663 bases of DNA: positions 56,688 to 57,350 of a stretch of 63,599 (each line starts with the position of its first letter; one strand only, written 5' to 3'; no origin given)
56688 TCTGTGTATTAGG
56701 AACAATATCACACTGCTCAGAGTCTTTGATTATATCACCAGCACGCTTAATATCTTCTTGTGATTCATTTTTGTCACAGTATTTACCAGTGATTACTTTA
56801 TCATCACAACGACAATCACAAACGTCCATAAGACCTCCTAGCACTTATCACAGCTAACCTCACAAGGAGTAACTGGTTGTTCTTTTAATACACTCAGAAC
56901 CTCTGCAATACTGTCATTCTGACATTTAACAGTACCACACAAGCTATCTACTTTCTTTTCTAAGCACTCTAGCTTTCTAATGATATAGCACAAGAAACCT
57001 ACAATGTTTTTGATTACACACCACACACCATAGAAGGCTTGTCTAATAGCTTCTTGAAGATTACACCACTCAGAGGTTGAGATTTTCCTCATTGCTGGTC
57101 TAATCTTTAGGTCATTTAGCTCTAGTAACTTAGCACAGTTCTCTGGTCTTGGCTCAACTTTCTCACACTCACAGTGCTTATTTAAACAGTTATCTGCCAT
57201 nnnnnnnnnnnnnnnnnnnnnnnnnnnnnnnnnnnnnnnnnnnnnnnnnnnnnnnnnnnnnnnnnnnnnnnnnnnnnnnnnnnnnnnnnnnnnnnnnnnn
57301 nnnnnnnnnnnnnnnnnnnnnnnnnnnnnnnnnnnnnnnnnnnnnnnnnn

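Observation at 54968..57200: Paralogous Cys-rich (CxCxC ... WC ... C) adaptor domain shared by four or five cassette proteins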

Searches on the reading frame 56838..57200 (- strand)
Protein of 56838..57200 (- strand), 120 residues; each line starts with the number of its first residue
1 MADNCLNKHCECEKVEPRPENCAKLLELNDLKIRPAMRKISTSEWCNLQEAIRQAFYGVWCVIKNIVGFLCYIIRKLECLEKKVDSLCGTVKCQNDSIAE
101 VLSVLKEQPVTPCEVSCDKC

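Call 4: search_protein_families(library=pfam, proteins=[window:56838-57200:-], max_evalue=1)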
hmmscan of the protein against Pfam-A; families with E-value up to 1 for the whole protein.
window:56838-57200:- (120 aa): 2 families
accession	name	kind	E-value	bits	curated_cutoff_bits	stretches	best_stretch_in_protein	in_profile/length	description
PF08298.17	AAA_PrkA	-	0.028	13.9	25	1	35-110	40-114/358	PrkA AAA domain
PF18187.6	RIF5_SNase_1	-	0.049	14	25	1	40-68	94-120/166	TbRIF5 SNase domain 1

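Call 6: search_protein_families(library=phrogs, proteins=[window:56838-57200:-], max_evalue=0.01)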
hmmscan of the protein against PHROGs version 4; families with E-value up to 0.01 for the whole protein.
window:56838-57200:- (120 aa): 0 families

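Call 12: find_homologous_proteins(query=window:56838-57200:-, max_evalue=0.01)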
Query window:56838-57200:- (120 aa): 7 proteins with E <= 0.01 among 9 candidates.
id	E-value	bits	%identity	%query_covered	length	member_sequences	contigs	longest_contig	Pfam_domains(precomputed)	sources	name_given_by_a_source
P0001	9.5e-74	263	98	100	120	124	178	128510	-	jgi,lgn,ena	-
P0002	4.9e-67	242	89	100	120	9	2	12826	-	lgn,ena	-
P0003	8.4e-53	196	70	100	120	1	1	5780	-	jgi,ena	-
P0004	3.2e-49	184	68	100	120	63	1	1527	-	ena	-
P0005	4.5e-47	177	72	89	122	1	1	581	PF00213.24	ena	-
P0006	7.1e-47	177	80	81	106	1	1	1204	-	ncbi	-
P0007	4.8e-28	116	78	53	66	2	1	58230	-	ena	-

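Call 15: find_encoding_contigs(protein=P0001, flank=10000, max_places=6)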
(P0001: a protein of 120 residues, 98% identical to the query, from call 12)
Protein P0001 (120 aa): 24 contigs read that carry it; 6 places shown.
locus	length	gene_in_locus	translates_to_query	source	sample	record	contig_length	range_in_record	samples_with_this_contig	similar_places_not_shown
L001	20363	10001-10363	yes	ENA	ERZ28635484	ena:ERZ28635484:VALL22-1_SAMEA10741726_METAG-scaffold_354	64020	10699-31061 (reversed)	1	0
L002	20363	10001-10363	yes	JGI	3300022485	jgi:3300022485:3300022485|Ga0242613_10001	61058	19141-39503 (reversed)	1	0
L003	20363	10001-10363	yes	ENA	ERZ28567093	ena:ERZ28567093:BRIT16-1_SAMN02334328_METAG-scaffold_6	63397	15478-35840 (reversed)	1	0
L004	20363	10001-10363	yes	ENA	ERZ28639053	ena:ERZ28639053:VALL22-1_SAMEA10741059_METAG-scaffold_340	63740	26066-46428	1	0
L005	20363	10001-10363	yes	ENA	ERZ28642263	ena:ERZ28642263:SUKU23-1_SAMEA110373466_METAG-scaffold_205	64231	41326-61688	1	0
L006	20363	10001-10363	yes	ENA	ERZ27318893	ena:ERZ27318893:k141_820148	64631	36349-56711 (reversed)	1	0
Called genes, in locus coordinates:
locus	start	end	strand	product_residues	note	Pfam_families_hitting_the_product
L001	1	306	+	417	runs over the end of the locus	PF18013:Phage_lysozyme2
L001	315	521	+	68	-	-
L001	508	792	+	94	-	-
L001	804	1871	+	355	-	PF05257:CHAP (weak)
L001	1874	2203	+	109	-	-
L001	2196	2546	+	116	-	-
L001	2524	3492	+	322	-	PF01510:Amidase_2 (faint), PF19085:Choline_bind_2 (faint), PF19127:Choline_bind_3, PF01473:Choline_bind_1 (weak), PF19127:Choline_bind_3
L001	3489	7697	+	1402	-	-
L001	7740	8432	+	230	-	-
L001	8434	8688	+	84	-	-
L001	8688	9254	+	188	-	PF18200:Big_11 (faint)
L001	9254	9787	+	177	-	-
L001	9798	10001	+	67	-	PF16938:Phage_holin_Dp1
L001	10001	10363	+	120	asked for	-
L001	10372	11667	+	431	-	-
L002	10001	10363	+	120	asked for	-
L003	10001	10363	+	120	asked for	-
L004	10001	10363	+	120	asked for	-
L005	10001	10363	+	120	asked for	-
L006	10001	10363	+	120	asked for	-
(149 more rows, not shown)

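Call 18: find_homologous_proteins(query=A2, max_evalue=0.01)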
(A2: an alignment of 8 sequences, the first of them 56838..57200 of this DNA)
Query A2 (8 sequences) (120 aa, profile of the alignment): 70 proteins with E <= 0.01 among 284 candidates.
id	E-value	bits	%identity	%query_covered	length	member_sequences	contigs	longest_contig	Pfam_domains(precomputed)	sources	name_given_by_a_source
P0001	2.5e-44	168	98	100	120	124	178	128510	-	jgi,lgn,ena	-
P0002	1.2e-43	166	89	100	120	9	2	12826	-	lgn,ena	-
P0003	1.1e-42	163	70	100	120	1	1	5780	-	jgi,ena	-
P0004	2.7e-41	158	68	100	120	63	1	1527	-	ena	-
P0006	1.0e-40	156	80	81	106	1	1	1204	-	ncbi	-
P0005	7.9e-34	134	72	89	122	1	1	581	PF00213.24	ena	-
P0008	2.4e-27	113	20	91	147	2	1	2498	-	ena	-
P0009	5.6e-25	106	-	-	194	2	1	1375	-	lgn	-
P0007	1.4e-22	98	78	53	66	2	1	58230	-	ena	-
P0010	9.3e-20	89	29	57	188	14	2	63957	-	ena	-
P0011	2.4e-19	87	23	57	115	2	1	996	-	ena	-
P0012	6.1e-19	86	29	54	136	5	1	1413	-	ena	-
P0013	7.3e-19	86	29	54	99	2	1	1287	-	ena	-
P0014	9.5e-19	86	28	57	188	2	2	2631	-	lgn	-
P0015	1.1e-18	85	29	57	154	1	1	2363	-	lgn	-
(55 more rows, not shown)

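Call 28: predict_structure(alignment_id=A3)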
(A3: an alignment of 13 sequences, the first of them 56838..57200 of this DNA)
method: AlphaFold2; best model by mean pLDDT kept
length: 120 residues; sequences in the alignment: 13
mean_pLDDT: 54.5   pTM: 0.28
mean pLDDT of the five models: 54.5, 53.9, 50.3, 47.7, 39.0
residues with pLDDT >= 90: 0; 70-90: 10; 50-70: 64; < 50: 46
segments of 3 or more residues with pLDDT < 50: 1-19, 21-30, 32-40, 42-47
pLDDT, mean of each block of 10 residues (from residue 1): 36 42 44 48 50 60 61 55 59 66 73 60
secondary structure, 60 per line:
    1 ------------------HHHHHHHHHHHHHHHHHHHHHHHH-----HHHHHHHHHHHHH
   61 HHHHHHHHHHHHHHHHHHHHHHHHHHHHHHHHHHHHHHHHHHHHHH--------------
elements in order: H19-42 H48-106
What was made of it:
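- Tried and rejected: The first AlphaFold2 run, with 13 sequences, gave pLDDT 54 and was unusable (call 28).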

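Call 31: search_solved_structures(query=A3, max_evalue=10)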
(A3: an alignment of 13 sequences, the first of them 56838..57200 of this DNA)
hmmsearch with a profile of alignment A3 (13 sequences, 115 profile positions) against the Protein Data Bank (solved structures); distinct sequences matched with E-value up to 10: 12.
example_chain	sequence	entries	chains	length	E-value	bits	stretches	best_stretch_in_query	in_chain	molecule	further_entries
5yz4_A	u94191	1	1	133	0.44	14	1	25-86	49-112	rRNA-processing protein fcf1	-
5app_A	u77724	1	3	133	0.45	13.9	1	16-106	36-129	General control protein GCN4,GENERAL CONTROL PROTEIN GCN4, OUTER MEMBRANE PROTEIN 100,Gene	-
9tqb_C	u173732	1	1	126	0.49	13.8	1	59-93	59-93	BLOC-1-related complex subunit 7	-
5an9_C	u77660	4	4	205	0.56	13.6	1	17-106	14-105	60S ACIDIC RIBOSOMAL PROTEIN P0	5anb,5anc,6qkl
7usc_E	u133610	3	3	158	1.3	12.5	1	39-110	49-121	Abl interactor 2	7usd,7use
3p8c_F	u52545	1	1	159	1.3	12.5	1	42-110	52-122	Abl interactor 2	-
6kos_A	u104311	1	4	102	1.5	12.3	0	65-100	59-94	SUWA (Super WA20)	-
3ja6_H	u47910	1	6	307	3.9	10.9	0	39-87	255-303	Methyl-accepting chemotaxis protein 2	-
2ch7_B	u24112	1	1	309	3.9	10.9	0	40-87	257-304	METHYL-ACCEPTING CHEMOTAXIS PROTEIN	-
2ch7_A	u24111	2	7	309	6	10.3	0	40-87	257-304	METHYL-ACCEPTING CHEMOTAXIS PROTEIN | Methyl-accepting chemotaxis protein 2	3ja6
8w6e_A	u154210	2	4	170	6.9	10.1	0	59-105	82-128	HBC599 in complex with wFAP1.1 | wFAP1.1 structure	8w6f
2wpr_A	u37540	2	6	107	7.1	10.1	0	61-105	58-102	TRIMERIC AUTOTRANSPORTER ADHESIN FRAGMENT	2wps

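Call 39: search_protein_representatives(alignment_id=A3)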
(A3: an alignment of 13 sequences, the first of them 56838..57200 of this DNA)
Query: 13 sequences, 115 profile positions. Proteins with E-value up to 0.001 (for the whole library): 71; up to 1e-10: 39; up to 1e-30: 5. The best 71 are listed.
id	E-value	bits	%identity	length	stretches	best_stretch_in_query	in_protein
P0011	3.2e-38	146.6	-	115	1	1-114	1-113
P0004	8.3e-37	142.1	-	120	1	1-115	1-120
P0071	5.9e-34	132.9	-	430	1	1-109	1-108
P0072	8.4e-32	125.9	-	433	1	1-99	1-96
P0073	8.5e-31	122.7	-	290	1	1-105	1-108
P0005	5.1e-27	110.5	-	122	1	1-83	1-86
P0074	3.1e-24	101.5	-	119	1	1-95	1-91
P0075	1.5e-21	92.9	-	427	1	1-108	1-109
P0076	5.8e-21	91.0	-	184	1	1-75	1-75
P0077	1.3e-20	89.9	-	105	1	1-75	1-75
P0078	2.3e-20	89.1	-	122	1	1-75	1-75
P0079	2.5e-20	89.0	-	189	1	2-108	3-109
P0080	2.9e-19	85.5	-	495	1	1-107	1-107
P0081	4.4e-19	84.9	-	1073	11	21-60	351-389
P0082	5.8e-19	84.5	-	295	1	1-107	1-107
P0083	1.4e-18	83.3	-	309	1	3-96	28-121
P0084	1.5e-18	83.2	-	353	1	3-100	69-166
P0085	6.4e-18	81.2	-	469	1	2-104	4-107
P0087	1.5e-15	73.5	-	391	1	1-93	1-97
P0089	2.2e-15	73.0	-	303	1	1-104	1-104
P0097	4.7e-14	68.7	-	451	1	3-106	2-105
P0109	4.3e-10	55.9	-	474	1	3-85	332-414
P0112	1.4e-07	47.8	-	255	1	4-84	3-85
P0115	6.8e-06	42.4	-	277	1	2-99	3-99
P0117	2.8e-05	40.5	-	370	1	18-81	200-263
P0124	3.1e-04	37.0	-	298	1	17-91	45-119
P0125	3.3e-04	37.0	-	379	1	15-92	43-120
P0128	4.4e-04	36.6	-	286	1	15-93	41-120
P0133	7.8e-04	35.8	-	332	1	16-106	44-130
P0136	9.2e-04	35.5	-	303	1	16-88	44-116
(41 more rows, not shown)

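Call 43: find_encoding_contigs(protein=P0083, flank=10000, max_places=2)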
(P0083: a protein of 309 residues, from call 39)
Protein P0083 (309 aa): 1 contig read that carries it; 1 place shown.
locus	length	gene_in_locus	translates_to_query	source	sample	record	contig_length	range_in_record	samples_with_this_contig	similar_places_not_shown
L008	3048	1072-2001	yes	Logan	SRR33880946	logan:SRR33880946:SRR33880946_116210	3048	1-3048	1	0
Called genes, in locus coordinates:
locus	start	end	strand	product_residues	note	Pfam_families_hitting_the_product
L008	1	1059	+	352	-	?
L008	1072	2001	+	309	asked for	PF18220:BspA_v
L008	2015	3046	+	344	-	?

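Call 44: find_encoding_contigs(protein=P0115, flank=10000, max_places=2)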
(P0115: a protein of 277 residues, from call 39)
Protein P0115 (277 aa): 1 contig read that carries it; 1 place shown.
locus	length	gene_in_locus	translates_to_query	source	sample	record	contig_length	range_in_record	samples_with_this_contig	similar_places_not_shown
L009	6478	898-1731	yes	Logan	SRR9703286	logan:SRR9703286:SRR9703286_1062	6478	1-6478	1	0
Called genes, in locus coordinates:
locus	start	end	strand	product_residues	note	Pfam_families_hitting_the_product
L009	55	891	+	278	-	-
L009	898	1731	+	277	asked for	PF04513:Baculo_PEP_C (weak)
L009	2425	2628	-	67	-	-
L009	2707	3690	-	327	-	-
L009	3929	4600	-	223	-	-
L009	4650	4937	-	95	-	-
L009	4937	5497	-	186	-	PF07463:NUMOD4, PF13392:HNH_3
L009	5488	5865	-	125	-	-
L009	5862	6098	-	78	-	-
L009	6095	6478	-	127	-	?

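Call 51: find_encoding_contigs(protein=P0097, flank=10000, max_places=2)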
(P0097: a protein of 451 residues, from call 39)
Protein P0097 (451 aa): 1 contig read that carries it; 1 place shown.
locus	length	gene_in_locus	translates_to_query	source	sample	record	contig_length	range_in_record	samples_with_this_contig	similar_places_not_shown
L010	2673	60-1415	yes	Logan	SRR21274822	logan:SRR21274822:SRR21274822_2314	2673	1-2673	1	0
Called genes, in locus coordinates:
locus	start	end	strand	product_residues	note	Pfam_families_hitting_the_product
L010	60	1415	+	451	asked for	PF08363:GbpC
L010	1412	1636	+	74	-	-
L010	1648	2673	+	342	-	?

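Call 52: find_encoding_contigs(protein=P0125, flank=10000, max_places=2)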
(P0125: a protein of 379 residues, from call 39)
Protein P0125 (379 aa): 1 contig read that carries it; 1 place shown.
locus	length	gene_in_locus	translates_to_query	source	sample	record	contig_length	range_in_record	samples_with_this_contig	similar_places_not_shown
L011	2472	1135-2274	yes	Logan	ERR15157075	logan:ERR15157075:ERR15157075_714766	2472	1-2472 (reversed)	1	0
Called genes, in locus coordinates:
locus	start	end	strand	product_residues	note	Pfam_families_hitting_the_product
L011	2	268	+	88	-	?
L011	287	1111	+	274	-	-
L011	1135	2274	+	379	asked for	-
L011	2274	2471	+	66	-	?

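Call 53: find_related_loci(query=P0085, collection=viral_contigs, flank=10000)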
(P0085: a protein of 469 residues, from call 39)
Query P0085 (469 aa) in viral_contigs; peptide patterns used: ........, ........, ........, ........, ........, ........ (x = any residue, [..] = any of these).
1 stretches matched a pattern, but none encodes a relative of the query by tblastn (E <= 1e-3).

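Call 54: find_related_loci(query=P0089, collection=viral_contigs, flank=10000)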
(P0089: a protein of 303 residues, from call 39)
Query P0089 (303 aa) in viral_contigs; peptide patterns used: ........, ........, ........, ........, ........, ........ (x = any residue, [..] = any of these).
48 stretches matched a pattern, but none encodes a relative of the query by tblastn (E <= 1e-3).
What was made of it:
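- Tried and rejected: IMG/VR scans with P0085 and P0089 found nothing (calls 53, 54).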

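Call 65: predict_structure(alignment_id=A6)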
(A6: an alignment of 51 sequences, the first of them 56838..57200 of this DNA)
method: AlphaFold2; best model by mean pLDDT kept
length: 120 residues; sequences in the alignment: 51
mean_pLDDT: 84.7   pTM: 0.59
mean pLDDT of the five models: 84.7, 83.3, 76.6, 74.6, 74.5
residues with pLDDT >= 90: 53; 70-90: 51; 50-70: 14; < 50: 2
segments of 3 or more residues with pLDDT < 50: none
pLDDT, mean of each block of 10 residues (from residue 1): 62 89 88 82 84 87 92 94 94 92 87 64
secondary structure, 60 per line:
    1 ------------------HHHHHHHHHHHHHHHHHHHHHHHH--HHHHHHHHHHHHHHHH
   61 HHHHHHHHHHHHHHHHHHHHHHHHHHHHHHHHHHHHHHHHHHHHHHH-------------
elements in order: H19-42 H45-107
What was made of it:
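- AlphaFold2 on 51 diverse sequences gives pLDDT 84.7 with helices H19-42 and H45-107 (call 65).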

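Call 69: fold_search(model_id=the predicted structure, library=pdb)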
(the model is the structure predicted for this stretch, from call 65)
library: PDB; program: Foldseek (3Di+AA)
matches with E <= 10: 96; with E <= 0.001: 0
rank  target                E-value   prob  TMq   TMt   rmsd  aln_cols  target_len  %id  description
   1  6snr                  1.9e+00  0.38  0.37  0.13   4.9        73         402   33  Crystal structure of FemX (released 2020-09-09)
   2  2gta_A                3.1e+00  0.09  0.24  0.27   7.7        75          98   13  Crystal Structure of the putative pyrophosphatase YPJD from Bacillus subtilis. Northeast Structural Genomics Consortiu (released 2006-05-23)
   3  5c5b_D                3.3e+00  0.13  0.28  0.09  19.1       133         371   12  Crystal Structure of Human APPL BAR-PH Heterodimer (released 2016-06-22)
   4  5j4u                  3.5e+00  0.38  0.30  0.17   2.3        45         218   22  Crystal structure of a glutathione S-transferase PtGSTU30 from Populus trichocarpa in complex with GSH (released 2017-04-12)
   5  8vlw_A                3.5e+00  0.14  0.33  0.19   8.5       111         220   11  TolQ-TolR inner membrane protein complex from Acinetobacter baumannii (released 2025-01-15)
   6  4afl_F                3.9e+00  0.35  0.45  0.58   7.0        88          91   10  The crystal structure of the ING4 dimerization domain reveals the functional organization of the ING family of chromat (released 2012-02-22)
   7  6nta_Y2               3.9e+00  0.11  0.26  0.38   4.0        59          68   19  Modified ASL proline bound to Thermus thermophilus 70S (cognate) (released 2020-10-14)
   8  6czq_B                4.4e+00  0.14  0.35  0.41   8.5        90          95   12  A V-to-F substitution in SK2 channels causes Ca2+ hypersensitivity and improves locomotion in a C. elegans ALS model (released 2018-08-01)
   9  5c5b_B                4.4e+00  0.09  0.27  0.09  18.1       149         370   13  Crystal Structure of Human APPL BAR-PH Heterodimer (released 2016-06-22)
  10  7w8b                  4.7e+00  0.13  0.30  0.26   5.8        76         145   16  Crystal Structure of human Focal Adhesion Targeting (FAT) domain of the Focal Adhesion Kinase (released 2023-07-05)
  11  5ie9_A                4.7e+00  0.08  0.22  0.27   8.0        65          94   12  Crystal structure of the Bacillus-conserved MazG protein, a nucleotide pyrophosphohydrolase (released 2016-03-30)
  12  2b5u_A                5.0e+00  0.28  0.49  0.16   4.7       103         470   14  Crystal Structure Of Colicin E3 V206C Mutant In Complex With Its Immunity Protein (released 2006-11-07)
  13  2z0v_A                5.0e+00  0.21  0.42  0.26   5.0        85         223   13  Crystal structure of BAR domain of Endophilin-III (released 2008-05-13)
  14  5j0k_B                5.0e+00  0.11  0.28  0.42   5.0        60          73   22  De novo design of protein homo-oligomers with modular hydrogen bond network-mediated specificity (released 2016-05-25)
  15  5j5n_A                5.3e+00  0.30  0.35  0.20   2.3        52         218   19  Crystal structure of the R39W mutant of Populus trichocarpa glutathione transferase PtGSTU30 in complex with glutathio (released 2017-04-12)
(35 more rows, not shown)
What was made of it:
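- On Lactococcal-type RBP (p2 ORF18 / TP901-1 BppL): Foldseek of the domain model against PDB gave nothing below E=1 (call 69).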
